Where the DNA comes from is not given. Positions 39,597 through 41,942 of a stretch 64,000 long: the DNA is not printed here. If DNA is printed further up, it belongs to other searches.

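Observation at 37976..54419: Composite redox locus: two EtfAB pairs each paired with a membrane heme-b/FeS/CCG oxidoreductase, plus HdrA, a soluble HdrD-like protein and an MvhDGA [NiFe] hydrogenase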

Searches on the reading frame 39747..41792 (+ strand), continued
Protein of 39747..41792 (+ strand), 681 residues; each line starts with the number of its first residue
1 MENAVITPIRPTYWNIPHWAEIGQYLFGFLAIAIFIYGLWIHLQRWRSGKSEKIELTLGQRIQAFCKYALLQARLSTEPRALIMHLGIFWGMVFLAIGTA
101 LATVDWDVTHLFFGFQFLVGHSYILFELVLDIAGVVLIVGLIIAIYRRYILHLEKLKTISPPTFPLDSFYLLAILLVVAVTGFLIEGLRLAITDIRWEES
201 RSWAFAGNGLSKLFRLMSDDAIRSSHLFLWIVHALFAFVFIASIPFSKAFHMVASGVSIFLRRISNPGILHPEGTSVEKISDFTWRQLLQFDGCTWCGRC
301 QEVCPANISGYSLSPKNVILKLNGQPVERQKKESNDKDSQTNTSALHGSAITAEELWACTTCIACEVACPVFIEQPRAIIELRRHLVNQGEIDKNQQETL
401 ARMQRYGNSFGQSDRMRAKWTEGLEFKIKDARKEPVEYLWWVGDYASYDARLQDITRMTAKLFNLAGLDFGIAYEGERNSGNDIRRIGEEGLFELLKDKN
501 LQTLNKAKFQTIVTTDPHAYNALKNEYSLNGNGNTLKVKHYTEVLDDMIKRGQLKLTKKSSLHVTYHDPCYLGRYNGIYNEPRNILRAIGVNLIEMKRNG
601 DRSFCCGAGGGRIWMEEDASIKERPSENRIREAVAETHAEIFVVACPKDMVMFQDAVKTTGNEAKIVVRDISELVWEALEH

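Call 78: fold_search(model_id=the predicted structure, library=pdb)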
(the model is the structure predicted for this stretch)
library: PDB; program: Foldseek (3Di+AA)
matches with E <= 10: 327; with E <= 0.001: 8
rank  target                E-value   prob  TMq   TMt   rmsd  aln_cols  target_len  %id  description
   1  9ojn                  7.5e-29  1.00  0.58  0.54   9.4       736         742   27  Structure of Mycobacterium smegmatis EtfD (released 2025-05-21)
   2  9a6l_A                1.2e-05  1.00  0.29  0.75   4.4       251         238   16  Integrative model of LUTA-LUTB by crosslinking MS and deep learning (released 2024-09-18)
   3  8rvu_B                2.2e-05  1.00  0.29  0.64   5.1       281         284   20  CryoEM structure of the Elp-Hdr complex of Methanothermobacter marburgensis state 2 (composite structure) (released 2025-05-14)
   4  8rwn_B                4.0e-05  1.00  0.28  0.64   5.4       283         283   19  CryoEM structure of the Hdr(ABC)2 subunits of the Elp-Hdr complex of Methanothermobacter marburgensis (released 2025-05-14)
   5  8rvy_b                6.9e-05  1.00  0.29  0.65   5.1       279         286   19  CryoEM structure of the Elp-Hdr complex of Methanothermobacter marburgensis state 1 (composite structure) (released 2025-05-14)
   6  5odc_B                7.8e-05  1.00  0.28  0.61   4.5       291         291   16  Heterodisulfide reductase / [NiFe]-hydrogenase complex from Methanothermococcus thermolithotrophicus at 2.3 A resoluti (released 2017-08-30)
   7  7bkb_B                7.8e-05  1.00  0.28  0.60   5.2       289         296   16  Formate dehydrogenase - heterodisulfide reductase - formylmethanofuran dehydrogenase complex from Methanospirillum hun (released 2021-09-29)
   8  8rvy_B                1.1e-04  1.00  0.29  0.64   5.0       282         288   19  CryoEM structure of the Elp-Hdr complex of Methanothermobacter marburgensis state 1 (composite structure) (released 2025-05-14)
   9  1y5i_C                1.6e-02  1.00  0.21  0.58   9.8       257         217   12  The crystal structure of the NarGHI mutant NarI-K86A (released 2005-03-08)
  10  1y4z_C                2.0e-02  1.00  0.19  0.50  11.9       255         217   15  The crystal structure of Nitrate Reductase A, NarGHI, in complex with the Q-site inhibitor pentachlorophenol (released 2005-03-08)
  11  3egw_C                2.2e-02  1.00  0.20  0.53  10.2       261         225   13  The crystal structure of the NarGHI mutant NarH - C16A (released 2010-03-02)
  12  3ir6_C                2.7e-02  1.00  0.20  0.53  10.9       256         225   14  Crystal structure of NarGHI mutant NarG-H49S (released 2010-01-05)
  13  5lg5_F                4.4e-02  0.92  0.15  0.30  10.2       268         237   14  Crystal structure of allantoin racemase from Pseudomonas fluorescens AllR (released 2017-05-10)
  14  5lg5_A                4.4e-02  0.90  0.14  0.28  10.8       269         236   14  Crystal structure of allantoin racemase from Pseudomonas fluorescens AllR (released 2017-05-10)
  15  3uhp_A                5.7e-02  0.94  0.17  0.33  10.2       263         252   10  Crystal Structure of Glutamate Racemase from Campylobacter jejuni subsp. jejuni (released 2012-05-30)
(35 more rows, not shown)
